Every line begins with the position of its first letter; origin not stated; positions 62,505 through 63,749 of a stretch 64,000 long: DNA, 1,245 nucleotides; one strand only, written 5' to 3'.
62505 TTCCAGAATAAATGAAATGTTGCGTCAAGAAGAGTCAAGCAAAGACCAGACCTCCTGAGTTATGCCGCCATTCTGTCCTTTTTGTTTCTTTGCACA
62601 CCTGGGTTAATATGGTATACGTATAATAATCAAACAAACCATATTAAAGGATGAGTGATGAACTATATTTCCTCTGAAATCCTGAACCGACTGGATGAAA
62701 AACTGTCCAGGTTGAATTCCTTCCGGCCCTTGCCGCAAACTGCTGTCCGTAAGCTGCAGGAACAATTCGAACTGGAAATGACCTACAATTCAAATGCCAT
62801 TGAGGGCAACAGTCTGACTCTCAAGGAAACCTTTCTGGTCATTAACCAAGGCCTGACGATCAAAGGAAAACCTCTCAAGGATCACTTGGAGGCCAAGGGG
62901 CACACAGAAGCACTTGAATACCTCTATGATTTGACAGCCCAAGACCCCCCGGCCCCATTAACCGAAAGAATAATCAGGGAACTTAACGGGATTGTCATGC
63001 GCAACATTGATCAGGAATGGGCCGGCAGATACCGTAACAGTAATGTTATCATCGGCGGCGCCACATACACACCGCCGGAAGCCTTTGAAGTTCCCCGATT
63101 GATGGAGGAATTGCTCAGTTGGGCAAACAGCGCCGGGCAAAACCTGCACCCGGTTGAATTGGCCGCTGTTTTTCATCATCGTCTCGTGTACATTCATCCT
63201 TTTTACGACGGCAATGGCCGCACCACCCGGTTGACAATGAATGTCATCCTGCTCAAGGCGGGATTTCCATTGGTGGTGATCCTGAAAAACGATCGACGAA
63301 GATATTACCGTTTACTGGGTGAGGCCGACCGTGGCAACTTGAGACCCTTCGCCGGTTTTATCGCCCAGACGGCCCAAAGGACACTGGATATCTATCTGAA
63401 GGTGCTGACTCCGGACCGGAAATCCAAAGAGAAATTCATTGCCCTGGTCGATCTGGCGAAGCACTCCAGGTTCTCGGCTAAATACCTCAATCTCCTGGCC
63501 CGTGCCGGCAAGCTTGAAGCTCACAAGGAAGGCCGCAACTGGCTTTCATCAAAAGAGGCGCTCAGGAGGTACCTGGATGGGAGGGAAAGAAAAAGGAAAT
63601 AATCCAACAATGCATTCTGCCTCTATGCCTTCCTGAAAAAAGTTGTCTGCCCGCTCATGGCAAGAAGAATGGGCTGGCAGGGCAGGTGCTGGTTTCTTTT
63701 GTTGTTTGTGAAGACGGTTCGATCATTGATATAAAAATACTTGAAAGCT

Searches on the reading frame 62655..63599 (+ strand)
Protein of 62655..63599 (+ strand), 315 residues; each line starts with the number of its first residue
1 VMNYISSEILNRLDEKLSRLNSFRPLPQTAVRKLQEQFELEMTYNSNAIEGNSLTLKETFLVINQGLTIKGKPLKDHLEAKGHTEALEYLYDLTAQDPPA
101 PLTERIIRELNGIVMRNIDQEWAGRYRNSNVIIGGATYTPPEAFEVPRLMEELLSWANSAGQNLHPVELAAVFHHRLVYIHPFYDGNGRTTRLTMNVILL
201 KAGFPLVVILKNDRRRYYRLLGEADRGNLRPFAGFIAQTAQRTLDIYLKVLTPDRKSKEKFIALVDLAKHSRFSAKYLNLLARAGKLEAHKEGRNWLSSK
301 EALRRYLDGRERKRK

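Call 101: search_protein_families(library=pfam, proteins=[window:62655-63599:+], max_evalue=0.0001)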
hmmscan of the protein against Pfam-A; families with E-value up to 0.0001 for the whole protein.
window:62655-63599:+ (315 aa): 1 family
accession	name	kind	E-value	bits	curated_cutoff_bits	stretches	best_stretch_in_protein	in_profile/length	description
PF02661.23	Fic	-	7.2e-25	88.1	24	1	101-199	1-93/93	Fic/DOC family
